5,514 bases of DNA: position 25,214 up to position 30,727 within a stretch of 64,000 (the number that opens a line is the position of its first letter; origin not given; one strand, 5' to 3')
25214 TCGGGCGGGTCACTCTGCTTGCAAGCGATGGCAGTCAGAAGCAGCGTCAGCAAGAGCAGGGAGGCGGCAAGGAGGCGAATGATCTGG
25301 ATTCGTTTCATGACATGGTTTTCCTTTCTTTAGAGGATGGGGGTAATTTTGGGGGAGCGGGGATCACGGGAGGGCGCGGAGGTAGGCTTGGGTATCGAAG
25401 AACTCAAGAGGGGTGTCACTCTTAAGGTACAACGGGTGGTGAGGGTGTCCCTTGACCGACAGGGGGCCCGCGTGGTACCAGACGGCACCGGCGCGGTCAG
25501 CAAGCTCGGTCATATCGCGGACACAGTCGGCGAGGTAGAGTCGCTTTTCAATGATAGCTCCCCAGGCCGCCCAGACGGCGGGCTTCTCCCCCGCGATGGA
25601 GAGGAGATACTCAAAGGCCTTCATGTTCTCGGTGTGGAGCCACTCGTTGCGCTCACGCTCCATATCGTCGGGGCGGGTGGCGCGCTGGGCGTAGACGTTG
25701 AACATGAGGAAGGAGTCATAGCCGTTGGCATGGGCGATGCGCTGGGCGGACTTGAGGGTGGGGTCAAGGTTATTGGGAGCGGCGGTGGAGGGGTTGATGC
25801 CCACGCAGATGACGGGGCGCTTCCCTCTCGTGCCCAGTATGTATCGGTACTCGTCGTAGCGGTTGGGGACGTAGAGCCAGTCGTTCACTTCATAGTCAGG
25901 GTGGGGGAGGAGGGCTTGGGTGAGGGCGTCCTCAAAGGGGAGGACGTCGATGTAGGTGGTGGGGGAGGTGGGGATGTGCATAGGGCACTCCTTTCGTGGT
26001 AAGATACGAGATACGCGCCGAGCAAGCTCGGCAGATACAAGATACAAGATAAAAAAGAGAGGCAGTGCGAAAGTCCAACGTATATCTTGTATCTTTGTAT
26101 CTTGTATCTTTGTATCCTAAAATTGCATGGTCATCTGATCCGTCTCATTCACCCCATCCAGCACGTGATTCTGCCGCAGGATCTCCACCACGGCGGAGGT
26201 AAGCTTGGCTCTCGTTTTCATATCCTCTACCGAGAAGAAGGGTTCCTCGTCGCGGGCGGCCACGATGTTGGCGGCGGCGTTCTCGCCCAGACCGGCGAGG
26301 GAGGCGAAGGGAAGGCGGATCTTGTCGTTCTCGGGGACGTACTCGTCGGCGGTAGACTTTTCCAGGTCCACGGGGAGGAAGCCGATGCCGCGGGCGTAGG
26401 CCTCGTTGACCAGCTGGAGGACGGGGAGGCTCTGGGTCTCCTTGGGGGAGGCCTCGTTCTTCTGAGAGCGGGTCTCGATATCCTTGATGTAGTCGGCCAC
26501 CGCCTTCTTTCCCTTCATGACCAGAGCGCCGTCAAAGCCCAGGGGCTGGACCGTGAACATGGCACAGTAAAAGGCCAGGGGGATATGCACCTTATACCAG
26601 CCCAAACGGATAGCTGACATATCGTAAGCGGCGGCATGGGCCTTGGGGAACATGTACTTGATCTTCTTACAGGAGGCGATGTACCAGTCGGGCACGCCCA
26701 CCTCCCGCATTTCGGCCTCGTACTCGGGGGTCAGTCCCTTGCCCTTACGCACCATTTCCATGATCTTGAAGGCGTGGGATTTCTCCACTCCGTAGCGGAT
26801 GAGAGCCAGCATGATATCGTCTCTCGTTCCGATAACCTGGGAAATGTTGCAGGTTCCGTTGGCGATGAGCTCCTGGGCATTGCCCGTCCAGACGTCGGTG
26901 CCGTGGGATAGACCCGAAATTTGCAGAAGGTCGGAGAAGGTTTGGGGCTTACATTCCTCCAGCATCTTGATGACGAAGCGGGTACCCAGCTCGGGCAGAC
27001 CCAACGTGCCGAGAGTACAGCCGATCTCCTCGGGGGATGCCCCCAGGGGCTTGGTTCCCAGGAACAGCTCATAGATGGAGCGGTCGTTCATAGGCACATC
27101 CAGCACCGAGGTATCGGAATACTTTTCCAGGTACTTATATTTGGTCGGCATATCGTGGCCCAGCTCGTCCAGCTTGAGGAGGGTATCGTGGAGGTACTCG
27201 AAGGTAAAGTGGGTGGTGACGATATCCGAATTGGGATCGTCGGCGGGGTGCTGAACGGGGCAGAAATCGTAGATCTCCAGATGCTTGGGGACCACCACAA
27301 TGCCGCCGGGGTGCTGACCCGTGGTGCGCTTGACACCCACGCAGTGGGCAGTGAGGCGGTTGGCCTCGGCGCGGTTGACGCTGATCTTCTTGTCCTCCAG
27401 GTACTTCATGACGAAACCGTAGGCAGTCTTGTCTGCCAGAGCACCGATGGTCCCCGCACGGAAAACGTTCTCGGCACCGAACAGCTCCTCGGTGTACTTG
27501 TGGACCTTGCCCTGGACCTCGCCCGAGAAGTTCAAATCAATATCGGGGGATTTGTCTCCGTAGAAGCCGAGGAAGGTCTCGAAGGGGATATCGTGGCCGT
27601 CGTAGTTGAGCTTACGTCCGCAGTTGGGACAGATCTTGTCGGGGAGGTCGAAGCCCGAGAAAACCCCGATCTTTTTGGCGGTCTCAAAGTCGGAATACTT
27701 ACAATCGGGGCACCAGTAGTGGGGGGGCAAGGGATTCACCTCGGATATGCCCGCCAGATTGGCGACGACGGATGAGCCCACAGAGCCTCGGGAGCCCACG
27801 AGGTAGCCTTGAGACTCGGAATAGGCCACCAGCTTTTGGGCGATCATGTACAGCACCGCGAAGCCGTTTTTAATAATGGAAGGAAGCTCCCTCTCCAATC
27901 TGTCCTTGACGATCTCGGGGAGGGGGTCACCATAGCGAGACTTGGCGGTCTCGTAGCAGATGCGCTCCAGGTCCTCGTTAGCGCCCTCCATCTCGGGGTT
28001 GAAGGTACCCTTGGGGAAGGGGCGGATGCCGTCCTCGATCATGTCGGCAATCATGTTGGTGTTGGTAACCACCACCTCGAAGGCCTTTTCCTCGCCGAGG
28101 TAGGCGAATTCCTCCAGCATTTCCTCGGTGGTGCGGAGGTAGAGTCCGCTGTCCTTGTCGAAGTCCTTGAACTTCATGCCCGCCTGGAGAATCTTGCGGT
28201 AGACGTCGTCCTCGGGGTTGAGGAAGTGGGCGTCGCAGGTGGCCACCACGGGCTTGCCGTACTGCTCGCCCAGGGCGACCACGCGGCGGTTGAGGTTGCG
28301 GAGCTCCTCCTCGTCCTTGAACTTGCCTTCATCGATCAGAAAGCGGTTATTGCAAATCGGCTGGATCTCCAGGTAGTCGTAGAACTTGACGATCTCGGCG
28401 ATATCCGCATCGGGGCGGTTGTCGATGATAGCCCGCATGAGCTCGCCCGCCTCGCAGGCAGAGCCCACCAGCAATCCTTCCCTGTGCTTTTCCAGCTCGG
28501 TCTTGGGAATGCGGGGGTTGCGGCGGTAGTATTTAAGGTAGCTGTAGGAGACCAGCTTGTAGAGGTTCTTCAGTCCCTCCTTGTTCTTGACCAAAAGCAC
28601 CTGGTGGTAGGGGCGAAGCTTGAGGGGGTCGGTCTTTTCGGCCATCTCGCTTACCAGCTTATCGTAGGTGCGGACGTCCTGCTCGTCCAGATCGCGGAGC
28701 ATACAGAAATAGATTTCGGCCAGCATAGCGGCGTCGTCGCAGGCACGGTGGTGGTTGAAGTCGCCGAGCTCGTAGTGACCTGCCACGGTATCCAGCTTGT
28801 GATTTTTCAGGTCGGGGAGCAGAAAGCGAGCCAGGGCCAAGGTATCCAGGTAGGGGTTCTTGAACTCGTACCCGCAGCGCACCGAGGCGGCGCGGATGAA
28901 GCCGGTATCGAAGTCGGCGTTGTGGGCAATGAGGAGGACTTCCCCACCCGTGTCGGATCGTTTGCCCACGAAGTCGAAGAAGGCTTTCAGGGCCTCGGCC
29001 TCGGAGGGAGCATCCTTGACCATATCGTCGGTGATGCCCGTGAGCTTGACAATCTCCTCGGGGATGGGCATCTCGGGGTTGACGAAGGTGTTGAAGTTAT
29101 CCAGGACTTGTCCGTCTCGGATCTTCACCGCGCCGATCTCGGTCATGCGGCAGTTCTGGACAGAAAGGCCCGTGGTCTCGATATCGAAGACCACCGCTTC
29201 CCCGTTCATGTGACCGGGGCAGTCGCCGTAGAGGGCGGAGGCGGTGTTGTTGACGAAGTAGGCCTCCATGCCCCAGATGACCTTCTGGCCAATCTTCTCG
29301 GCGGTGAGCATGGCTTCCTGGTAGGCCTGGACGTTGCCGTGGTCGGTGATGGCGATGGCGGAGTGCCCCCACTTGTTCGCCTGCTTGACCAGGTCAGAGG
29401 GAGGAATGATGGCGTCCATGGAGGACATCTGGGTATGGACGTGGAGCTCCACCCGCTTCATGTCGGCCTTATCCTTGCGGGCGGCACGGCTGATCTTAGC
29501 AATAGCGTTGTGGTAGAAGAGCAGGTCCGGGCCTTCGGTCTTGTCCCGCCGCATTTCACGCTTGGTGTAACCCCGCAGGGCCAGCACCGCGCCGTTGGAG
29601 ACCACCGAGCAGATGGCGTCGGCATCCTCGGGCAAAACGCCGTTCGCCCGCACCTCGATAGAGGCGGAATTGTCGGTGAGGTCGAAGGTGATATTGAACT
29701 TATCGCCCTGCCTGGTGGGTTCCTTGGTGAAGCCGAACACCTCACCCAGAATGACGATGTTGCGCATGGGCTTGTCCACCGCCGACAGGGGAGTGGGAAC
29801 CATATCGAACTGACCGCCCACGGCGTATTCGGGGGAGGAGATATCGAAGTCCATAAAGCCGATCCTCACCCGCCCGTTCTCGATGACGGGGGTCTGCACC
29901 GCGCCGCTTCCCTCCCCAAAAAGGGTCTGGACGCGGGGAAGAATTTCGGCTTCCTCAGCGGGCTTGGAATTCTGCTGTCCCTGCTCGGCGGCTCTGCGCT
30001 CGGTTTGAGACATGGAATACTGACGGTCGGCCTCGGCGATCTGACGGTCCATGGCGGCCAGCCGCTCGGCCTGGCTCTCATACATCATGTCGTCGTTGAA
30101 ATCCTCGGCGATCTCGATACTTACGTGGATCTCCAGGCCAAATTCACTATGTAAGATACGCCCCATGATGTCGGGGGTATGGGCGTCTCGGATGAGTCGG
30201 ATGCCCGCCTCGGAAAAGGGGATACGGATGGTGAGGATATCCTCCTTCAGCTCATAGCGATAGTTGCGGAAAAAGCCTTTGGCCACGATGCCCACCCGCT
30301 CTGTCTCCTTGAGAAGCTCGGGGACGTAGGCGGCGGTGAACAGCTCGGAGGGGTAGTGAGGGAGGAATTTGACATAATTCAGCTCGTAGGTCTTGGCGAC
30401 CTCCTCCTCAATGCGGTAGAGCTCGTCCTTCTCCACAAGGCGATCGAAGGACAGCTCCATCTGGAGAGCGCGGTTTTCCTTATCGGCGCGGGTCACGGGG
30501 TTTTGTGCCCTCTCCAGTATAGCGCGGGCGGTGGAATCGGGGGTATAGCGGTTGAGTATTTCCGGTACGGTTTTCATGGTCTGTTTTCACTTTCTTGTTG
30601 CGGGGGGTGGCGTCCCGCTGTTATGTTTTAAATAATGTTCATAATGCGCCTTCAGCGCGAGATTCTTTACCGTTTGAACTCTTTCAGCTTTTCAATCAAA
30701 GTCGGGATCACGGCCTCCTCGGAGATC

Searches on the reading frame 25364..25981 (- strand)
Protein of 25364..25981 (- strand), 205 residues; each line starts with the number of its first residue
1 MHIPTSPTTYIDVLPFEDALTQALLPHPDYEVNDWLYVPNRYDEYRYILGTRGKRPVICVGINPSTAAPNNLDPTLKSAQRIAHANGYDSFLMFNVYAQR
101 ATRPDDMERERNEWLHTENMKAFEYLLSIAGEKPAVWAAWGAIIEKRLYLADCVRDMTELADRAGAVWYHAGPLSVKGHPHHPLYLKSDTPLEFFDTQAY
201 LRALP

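Call 13: search_protein_families(library=ncbifam, proteins=[window:25364-25981:-])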
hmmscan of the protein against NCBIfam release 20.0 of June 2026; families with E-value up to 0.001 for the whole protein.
window:25364-25981:- (205 aa): 0 families

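Call 32: search_protein_families(library=pfam, proteins=[window:25364-25981:-], max_evalue=0.01)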
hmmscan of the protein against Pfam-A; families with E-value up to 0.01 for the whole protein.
window:25364-25981:- (205 aa): 1 family
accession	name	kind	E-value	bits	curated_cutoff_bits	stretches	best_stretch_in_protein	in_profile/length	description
PF07799.17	DUF1643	-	2.4e-31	109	22.5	1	46-184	1-134/134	Protein of unknown function (DUF1643)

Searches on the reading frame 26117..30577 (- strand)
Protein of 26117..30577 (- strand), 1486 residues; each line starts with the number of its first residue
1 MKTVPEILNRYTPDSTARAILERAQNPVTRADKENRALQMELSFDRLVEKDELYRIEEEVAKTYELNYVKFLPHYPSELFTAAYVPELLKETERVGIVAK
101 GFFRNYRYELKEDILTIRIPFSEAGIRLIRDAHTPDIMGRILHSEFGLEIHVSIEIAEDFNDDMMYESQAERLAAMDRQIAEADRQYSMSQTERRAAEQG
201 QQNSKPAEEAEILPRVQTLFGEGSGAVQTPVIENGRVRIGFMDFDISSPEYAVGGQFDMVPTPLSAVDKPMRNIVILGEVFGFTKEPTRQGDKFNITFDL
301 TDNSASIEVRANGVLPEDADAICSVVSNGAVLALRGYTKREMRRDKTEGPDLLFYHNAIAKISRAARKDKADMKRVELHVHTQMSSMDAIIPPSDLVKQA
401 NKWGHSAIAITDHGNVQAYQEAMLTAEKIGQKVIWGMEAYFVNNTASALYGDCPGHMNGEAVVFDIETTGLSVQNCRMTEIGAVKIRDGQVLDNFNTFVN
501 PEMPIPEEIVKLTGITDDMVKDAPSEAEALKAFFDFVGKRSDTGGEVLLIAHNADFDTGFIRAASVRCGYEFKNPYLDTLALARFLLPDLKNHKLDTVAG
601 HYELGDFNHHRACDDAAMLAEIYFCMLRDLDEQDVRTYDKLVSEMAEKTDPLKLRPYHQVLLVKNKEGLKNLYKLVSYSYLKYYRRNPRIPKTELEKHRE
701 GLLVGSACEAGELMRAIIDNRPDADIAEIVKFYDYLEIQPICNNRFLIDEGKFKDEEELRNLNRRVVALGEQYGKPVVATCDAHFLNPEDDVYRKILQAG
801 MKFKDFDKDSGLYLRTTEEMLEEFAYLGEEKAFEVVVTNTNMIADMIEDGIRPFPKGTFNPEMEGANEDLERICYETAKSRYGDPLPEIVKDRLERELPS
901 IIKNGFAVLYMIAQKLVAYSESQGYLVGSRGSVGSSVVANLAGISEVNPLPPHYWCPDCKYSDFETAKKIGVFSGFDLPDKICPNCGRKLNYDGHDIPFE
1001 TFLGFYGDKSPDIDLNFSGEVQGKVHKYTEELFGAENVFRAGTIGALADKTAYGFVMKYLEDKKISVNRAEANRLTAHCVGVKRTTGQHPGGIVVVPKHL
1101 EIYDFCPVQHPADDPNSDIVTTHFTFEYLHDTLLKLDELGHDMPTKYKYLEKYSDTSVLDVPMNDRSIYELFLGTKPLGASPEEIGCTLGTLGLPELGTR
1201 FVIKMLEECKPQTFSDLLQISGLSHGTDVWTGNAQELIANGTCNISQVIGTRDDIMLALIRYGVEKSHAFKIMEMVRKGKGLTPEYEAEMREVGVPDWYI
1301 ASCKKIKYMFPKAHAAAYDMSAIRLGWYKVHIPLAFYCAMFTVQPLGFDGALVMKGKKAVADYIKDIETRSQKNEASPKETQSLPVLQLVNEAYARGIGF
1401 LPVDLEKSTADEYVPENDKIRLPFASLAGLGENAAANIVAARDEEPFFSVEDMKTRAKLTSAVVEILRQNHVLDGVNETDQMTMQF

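Call 13: search_protein_families(library=ncbifam, proteins=[window:26117-30577:-])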
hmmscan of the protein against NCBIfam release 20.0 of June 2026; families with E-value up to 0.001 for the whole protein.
window:26117-30577:- (1486 aa): 41 families (the best 25 are shown)
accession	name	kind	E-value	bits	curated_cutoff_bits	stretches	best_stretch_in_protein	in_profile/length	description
NF001688.0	PRK00448.1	equivalog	0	1640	873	1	18-1484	22-1443/1445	PolC-type DNA polymerase III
TIGR01405.1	polC_Gram_pos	equivalog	0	1492.7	1043.45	1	267-1484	3-1210/1211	DNA polymerase III subunit alpha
TIGR00594.1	polc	superfamily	2.5e-69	234.4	434.35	3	652-951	78-382/1022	DNA polymerase III subunit alpha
NF005298.0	PRK06826.1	equivalog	1.4e-67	228.3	1260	3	645-950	76-379/1151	DNA polymerase III subunit alpha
NF004226.0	PRK05673.1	equivalog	9.5e-62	209.2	1002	3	646-951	76-385/1146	DNA polymerase III subunit alpha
NF005907.0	PRK07883.1-5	equivalog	3.9e-48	164.2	454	1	462-648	31-212/584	DEDD exonuclease domain-containing protein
NF005905.0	PRK07883.1-3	equivalog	1.3e-47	162.7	508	1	461-646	26-207/581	DEDD exonuclease domain-containing protein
NF005906.0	PRK07883.1-4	equivalog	3.5e-46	157.7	495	1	462-644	9-186/563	DEDD exonuclease domain-containing protein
NF004225.0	PRK05672.1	subfamily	8e-43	146.7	939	3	657-949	80-372/1047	error-prone DNA polymerase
NF005617.0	PRK07374.1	equivalog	1.8e-42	145.4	1653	2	649-950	77-390/1170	DNA polymerase III subunit alpha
NF005289.0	PRK06807.1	equivalog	6.9e-39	133.9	335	1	460-634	9-176/313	3'-5' exonuclease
NF005904.0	PRK07883.1-2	equivalog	7.2e-38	130.2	969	1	462-655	33-221/584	DEDD exonuclease domain-containing protein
NF005981.0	PRK08074.1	equivalog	8.1e-37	126.7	789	1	461-642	5-181/931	ATP-dependent DNA helicase DinG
TIGR01407.1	dinG_rel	hypoth_equivalog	1.8e-36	125.8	547.7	1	462-633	3-168/889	putative DnaQ family exonuclease/DinG family helicase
NF007079.0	PRK09532.1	equivalog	3e-36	125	1525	2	652-950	78-388/876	DNA polymerase III subunit alpha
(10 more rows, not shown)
